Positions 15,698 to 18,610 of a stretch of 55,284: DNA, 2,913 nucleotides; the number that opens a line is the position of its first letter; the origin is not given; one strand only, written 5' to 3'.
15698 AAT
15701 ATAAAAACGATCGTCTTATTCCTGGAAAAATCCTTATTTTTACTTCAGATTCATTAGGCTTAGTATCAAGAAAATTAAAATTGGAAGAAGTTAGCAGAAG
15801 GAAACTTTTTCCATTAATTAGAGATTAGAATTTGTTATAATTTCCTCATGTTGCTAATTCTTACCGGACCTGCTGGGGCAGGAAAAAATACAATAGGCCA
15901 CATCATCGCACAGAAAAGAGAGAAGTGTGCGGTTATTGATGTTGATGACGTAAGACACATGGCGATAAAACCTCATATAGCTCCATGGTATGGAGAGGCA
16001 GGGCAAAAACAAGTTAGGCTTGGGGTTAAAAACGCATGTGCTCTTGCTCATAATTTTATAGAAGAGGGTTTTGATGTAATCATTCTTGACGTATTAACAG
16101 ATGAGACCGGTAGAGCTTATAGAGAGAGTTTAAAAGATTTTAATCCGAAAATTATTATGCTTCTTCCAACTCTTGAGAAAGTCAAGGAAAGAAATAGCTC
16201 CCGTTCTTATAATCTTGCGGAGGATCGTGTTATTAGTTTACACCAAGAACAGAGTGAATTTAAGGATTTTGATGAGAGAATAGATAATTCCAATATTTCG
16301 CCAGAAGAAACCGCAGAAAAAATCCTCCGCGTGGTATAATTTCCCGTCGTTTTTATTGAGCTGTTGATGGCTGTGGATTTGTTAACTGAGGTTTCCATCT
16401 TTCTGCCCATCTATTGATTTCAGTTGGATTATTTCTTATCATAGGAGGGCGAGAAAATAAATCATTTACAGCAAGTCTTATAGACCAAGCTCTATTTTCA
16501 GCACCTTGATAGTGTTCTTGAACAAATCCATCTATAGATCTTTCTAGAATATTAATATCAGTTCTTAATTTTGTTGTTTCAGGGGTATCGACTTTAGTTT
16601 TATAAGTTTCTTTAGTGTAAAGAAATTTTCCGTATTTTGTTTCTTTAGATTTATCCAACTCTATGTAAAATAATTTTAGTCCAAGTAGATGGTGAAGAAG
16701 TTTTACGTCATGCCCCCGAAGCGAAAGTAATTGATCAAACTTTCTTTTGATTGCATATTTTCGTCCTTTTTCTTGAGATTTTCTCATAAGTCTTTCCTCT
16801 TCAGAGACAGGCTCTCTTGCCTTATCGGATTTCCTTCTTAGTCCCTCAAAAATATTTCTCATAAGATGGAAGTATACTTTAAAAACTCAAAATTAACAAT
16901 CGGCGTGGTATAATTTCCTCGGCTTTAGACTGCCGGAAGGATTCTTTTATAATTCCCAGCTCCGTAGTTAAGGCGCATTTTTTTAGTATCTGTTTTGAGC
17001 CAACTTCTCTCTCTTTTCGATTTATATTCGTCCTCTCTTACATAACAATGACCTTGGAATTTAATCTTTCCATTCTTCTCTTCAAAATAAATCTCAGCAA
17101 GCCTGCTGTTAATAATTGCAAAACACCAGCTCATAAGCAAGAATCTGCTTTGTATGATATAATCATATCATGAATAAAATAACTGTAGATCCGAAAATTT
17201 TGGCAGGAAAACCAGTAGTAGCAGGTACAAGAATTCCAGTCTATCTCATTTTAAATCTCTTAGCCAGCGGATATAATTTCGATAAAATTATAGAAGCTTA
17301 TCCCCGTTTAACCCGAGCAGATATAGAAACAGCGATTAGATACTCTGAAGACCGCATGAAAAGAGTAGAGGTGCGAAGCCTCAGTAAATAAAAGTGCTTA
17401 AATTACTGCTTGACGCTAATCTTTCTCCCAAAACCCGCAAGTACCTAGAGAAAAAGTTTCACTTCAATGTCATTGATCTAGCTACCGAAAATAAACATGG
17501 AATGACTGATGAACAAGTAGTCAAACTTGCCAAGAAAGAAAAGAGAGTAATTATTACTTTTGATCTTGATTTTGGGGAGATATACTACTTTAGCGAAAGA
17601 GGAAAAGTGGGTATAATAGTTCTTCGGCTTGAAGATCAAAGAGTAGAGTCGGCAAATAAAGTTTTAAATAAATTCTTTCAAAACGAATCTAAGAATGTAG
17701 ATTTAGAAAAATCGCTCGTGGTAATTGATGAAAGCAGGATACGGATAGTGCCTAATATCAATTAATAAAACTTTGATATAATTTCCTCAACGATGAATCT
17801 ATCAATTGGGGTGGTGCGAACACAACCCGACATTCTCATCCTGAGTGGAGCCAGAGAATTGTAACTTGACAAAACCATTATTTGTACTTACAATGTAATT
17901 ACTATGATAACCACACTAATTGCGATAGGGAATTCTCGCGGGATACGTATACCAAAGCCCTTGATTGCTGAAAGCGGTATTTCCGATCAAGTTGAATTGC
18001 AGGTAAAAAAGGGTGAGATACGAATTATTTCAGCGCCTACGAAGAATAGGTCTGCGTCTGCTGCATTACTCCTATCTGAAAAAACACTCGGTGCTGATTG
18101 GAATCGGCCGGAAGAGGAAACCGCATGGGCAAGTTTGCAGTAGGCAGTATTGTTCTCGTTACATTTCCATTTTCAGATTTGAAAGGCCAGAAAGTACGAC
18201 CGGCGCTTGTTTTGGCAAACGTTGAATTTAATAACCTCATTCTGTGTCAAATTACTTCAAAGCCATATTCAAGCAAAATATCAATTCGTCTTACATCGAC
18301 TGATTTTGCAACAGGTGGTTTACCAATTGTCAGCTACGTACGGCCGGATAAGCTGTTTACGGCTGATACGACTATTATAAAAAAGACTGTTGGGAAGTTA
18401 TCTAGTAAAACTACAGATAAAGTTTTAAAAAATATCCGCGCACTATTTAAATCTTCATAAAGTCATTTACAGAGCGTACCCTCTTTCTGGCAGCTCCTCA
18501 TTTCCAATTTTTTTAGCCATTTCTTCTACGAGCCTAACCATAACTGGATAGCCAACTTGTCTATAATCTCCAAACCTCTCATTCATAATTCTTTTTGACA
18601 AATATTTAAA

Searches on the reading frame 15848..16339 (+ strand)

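Call 41: search_protein_families(library=pfam, max_evalue=0.0001, proteins=[window:15848-16339:+])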
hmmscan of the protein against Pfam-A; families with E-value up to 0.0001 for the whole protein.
window:15848-16339:+ (163 aa): 3 families
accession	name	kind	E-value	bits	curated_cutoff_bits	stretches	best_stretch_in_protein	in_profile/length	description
PF13238.12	AAA_18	-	3.6e-06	27.9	29.4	1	4-132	2-120/128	AAA domain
PF13671.12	AAA_33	-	3.6e-06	27.8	27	1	2-122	1-121/143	AAA domain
PF01202.28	SKI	-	5.8e-05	23.7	22.1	0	10-161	2-156/159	Shikimate kinase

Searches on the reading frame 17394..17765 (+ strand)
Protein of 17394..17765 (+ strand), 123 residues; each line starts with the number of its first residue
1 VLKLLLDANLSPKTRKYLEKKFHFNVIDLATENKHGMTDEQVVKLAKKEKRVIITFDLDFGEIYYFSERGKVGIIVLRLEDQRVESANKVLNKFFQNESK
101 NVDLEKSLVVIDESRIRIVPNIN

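Call 41: search_protein_families(library=pfam, max_evalue=0.0001, proteins=[window:17394-17765:+])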
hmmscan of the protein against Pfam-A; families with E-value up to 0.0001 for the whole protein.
window:17394-17765:+ (123 aa): 1 family
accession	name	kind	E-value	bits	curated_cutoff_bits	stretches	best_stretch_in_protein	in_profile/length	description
PF18480.7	DUF5615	-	7.2e-21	74.6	23.8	1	3-112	2-108/110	Domain of unknown function (DUF5615)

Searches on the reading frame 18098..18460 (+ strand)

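Call 41: search_protein_families(library=pfam, max_evalue=0.0001, proteins=[window:18098-18460:+])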
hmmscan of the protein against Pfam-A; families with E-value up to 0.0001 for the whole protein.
window:18098-18460:+ (120 aa): 1 family
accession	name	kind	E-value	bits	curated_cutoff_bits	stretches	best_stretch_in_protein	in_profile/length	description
PF02452.23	PemK_toxin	-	1.8e-14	54.3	23.1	1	16-117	3-109/109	PemK-like, MazF-like toxin of type II toxin-antitoxin system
